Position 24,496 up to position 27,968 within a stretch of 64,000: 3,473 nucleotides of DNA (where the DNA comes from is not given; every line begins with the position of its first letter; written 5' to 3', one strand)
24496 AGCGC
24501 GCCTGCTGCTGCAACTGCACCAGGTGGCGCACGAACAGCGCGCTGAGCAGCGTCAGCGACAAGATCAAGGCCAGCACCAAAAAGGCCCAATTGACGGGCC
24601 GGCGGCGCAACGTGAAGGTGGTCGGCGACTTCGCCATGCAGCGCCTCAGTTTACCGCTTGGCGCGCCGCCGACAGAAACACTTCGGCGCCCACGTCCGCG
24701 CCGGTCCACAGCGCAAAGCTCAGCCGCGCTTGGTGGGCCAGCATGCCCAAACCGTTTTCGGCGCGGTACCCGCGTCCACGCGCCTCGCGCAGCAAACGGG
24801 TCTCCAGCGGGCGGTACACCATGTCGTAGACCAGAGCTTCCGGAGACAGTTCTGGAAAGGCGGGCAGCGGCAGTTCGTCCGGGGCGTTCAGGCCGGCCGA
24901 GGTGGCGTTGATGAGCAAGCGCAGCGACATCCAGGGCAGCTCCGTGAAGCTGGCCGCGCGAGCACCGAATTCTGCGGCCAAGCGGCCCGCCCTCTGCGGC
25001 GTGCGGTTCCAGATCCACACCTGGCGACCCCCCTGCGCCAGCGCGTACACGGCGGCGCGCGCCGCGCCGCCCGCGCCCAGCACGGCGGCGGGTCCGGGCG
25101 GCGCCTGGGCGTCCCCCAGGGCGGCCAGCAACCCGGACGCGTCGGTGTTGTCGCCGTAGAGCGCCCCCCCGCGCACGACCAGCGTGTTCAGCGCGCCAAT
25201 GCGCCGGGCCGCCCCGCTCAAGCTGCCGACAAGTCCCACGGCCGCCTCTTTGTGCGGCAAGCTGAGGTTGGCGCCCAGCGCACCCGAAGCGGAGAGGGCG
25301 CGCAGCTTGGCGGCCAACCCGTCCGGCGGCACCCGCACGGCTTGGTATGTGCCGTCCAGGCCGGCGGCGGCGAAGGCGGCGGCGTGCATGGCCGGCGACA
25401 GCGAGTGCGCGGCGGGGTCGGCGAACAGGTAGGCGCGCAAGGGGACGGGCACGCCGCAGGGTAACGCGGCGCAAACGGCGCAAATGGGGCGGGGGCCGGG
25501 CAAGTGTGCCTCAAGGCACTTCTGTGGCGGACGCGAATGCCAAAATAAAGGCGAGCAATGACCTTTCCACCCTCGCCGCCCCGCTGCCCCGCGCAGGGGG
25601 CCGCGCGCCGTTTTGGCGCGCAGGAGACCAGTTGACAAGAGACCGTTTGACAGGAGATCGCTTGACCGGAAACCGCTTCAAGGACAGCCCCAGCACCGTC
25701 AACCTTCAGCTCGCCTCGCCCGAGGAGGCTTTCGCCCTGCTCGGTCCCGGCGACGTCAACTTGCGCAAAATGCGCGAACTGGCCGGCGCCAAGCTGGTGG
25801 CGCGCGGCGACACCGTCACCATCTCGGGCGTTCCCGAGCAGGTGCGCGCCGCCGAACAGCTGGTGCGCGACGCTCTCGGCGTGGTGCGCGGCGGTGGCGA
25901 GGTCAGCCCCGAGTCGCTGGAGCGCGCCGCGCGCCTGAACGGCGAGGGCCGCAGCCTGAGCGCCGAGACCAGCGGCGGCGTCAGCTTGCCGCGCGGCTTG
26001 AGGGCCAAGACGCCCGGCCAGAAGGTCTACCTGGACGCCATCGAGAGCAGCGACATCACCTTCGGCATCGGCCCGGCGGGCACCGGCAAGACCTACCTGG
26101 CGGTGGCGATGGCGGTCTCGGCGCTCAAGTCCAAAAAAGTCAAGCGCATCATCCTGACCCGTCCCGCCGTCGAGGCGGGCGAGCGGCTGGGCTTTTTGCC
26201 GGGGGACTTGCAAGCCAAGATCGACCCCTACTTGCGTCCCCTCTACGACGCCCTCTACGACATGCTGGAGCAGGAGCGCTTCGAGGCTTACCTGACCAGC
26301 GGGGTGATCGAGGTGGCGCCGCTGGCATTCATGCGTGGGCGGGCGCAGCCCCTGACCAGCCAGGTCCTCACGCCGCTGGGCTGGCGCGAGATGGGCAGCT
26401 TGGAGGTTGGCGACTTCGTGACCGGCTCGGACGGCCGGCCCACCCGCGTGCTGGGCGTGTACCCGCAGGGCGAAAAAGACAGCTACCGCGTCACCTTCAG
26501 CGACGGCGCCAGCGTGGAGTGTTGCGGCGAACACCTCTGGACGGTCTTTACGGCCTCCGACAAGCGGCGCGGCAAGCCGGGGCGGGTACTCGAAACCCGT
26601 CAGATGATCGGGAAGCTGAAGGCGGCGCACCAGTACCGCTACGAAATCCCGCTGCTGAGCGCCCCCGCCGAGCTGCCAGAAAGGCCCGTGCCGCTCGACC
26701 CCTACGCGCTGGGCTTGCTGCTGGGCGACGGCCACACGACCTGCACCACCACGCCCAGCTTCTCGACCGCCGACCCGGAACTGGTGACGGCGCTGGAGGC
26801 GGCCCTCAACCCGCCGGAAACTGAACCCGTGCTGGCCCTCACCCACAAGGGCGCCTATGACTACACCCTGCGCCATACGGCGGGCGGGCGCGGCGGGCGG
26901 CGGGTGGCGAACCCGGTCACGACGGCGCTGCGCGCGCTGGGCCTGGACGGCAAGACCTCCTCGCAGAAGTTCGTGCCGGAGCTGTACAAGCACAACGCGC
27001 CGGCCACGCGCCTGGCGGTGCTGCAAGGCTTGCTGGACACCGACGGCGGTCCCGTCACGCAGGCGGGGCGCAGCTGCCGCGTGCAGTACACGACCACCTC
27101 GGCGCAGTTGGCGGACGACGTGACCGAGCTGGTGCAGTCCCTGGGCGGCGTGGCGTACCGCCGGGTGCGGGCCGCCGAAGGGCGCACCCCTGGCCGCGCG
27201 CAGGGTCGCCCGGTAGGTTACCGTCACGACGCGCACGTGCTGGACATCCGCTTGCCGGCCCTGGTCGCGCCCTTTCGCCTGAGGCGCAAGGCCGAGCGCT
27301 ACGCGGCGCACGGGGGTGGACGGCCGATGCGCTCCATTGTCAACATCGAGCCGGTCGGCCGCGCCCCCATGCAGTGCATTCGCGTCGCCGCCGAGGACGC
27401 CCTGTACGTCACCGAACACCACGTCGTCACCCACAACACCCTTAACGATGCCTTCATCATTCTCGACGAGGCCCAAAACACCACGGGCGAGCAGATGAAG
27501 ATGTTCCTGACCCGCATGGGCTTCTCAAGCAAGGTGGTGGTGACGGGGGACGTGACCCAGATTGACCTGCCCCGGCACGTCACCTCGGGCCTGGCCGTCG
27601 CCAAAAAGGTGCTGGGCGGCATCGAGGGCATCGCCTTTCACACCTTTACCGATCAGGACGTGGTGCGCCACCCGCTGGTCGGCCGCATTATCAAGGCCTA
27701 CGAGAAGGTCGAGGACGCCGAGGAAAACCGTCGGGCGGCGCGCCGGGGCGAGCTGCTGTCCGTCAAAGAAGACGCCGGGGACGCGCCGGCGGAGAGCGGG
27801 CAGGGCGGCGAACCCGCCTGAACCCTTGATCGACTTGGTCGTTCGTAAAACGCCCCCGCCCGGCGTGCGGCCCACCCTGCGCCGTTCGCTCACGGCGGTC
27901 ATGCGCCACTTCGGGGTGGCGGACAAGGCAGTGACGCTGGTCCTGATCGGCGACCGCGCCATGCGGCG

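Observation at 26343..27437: PhoH ATPase gene split by a class-3-like (Trp/Cys/Thr) intein carrying a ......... homing endonuclease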

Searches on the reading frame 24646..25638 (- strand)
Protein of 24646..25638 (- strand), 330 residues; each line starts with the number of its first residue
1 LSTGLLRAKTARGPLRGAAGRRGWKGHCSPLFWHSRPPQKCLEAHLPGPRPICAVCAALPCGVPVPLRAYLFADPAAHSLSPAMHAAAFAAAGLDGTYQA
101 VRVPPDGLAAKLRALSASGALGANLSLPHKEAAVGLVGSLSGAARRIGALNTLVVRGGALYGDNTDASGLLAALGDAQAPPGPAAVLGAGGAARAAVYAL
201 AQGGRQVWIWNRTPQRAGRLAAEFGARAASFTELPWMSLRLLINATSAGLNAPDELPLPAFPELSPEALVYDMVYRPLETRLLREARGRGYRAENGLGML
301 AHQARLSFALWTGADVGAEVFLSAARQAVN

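Call 23: search_protein_families(library=pfam, proteins=[window:24646-25638:-], max_evalue=0.001)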
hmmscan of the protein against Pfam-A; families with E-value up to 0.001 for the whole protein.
window:24646-25638:- (330 aa): 3 families
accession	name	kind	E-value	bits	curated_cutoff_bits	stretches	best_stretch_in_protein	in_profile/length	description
PF08501.16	Shikimate_dh_N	-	6e-23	81.3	27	1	71-153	1-83/83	Shikimate dehydrogenase substrate binding domain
PF18317.6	SDH_C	-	1e-08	35.2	25.8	1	296-325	1-30/31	Shikimate 5'-dehydrogenase C-terminal domain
PF01488.26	Shikimate_DH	-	7.9e-06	26.4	24.3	1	185-235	16-70/138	Shikimate / quinate 5-dehydrogenase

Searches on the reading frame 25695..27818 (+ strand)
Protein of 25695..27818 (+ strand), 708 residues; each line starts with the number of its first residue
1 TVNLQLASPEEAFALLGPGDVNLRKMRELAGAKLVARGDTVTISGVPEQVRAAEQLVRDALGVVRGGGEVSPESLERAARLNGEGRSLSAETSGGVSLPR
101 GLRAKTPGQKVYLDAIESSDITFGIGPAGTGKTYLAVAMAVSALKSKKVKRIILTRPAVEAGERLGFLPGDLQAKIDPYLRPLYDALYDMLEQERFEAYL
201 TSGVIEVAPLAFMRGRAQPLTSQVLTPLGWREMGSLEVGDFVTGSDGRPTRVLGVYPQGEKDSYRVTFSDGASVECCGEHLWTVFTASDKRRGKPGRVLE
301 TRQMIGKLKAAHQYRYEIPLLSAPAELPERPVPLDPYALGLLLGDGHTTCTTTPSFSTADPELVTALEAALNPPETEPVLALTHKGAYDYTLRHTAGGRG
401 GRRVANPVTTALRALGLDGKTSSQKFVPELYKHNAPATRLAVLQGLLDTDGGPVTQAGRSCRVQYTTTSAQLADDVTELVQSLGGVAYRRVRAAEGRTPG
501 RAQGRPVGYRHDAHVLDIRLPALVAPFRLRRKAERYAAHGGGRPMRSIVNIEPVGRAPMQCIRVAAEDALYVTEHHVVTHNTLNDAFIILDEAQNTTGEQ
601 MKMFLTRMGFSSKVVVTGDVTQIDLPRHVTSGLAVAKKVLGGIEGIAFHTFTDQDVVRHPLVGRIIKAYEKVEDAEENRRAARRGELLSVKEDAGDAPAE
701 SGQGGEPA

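Call 4: search_protein_families(library=pfam, proteins=[window:25695-27818:+], max_evalue=1)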
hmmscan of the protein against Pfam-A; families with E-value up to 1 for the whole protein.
window:25695-27818:+ (708 aa): 13 families
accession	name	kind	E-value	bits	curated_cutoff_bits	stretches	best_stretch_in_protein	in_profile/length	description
PF02562.22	PhoH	-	1.8e-91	305.6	27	2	102-217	2-117/205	PhoH-like protein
PF14528.11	LAGLIDADG_3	-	6.1e-09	36.4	22.5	1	439-495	3-58/82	LAGLIDADG-like domain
PF13245.12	AAA_19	-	1.9e-06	28.5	25.1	2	576-623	82-129/134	AAA domain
PF13604.12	AAA_30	-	9.9e-06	25.8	27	2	107-165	4-62/191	AAA domain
PF00013.35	KH_1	-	1.8e-05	24.9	21.5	1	14-58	13-65/66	KH domain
PF01695.23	IstB_IS21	-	0.00028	20.9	24.1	1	122-146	95-119/238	IstB-like ATP binding protein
PF00270.35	DEAD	-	0.0017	18.6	26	1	106-157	1-53/167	DEAD/DEAH box helicase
PF13401.12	AAA_22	-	0.003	18.3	27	0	574-609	76-109/130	AAA domain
PF05707.18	Zot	-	0.018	14.9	20.3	0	121-155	2-34/197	Zonular occludens toxin (Zot)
PF03145.22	Sina_TRAF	-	0.078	13.9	24.8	1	275-320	2-46/97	Sina, TRAF-like domain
PF13481.12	AAA_25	-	0.098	12.7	27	1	110-149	24-63/195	AAA domain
PF24668.1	KH_Vigilin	-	0.11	12.5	27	1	39-58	25-44/50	Vigilin KH domain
PF05203.21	Hom_end_hint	-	0.17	12.3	32.1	1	235-270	20-54/228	Hom_end-associated Hint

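Call 5: search_protein_families(library=ncbifam, proteins=[window:25695-27818:+], max_evalue=1)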
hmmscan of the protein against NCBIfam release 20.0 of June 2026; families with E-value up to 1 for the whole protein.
window:25695-27818:+ (708 aa): 14 families
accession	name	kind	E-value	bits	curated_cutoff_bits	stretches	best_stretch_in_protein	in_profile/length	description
NF007827.1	PRK10536.1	equivalog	3e-55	187.4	380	2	102-217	49-166/253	phosphate starvation-inducible protein PhoH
NF053827.1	RNA5-3helPhoH2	equivalog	1.1e-23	83.9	680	2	101-217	217-337/427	RNA 5'-3' helicase PhoH2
NF005852.0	PRK07773.1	equivalog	4.5e-12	45.1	780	1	251-488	441-663/886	replicative DNA helicase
NF038098.1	GyrA_w_intein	exception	4.6e-08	31.4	1850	1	416-497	313-393/1232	intein-containing DNA gyrase subunit A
NF007072.0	PRK09519.1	equivalog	0.00047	18.6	1024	1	406-510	427-533/790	intein-containing recombinase RecA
NF038214.1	IS21_help_AAA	equivalog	0.0021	17.8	200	1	125-147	96-118/232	IS21-like element helper ATPase IstB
NF010329.0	PRK13763.1-4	equivalog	0.0076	16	277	1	23-56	113-146/182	putative RNA-processing protein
NF006616.1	PRK09183.1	subfamily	0.024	13.9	300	1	122-149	103-130/253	IS21-like element helper ATPase IstB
NF045703.1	rSAM_Tes_intein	exception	0.027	12.2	1700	1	423-487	447-510/1040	tetraether lipid synthase Tes, intein-containing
TIGR00573.1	dnaq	subfamily_domain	0.028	13.9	71.5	1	569-611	146-187/217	exonuclease, DNA polymerase III, epsilon subunit family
TIGR01587.1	cas3_core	equivalog_domain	0.034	13.3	102.45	1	127-157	7-37/358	CRISPR-associated helicase Cas3'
NF005098.0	PRK06526.1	subfamily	0.11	11.9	296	1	113-147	103-137/266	transposase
NF006505.0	PRK08939.1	equivalog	0.19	11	228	1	125-161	162-197/306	primosomal protein DnaI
NF005992.0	PRK08116.1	subfamily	0.2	10.7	189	1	125-153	120-147/269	hypothetical protein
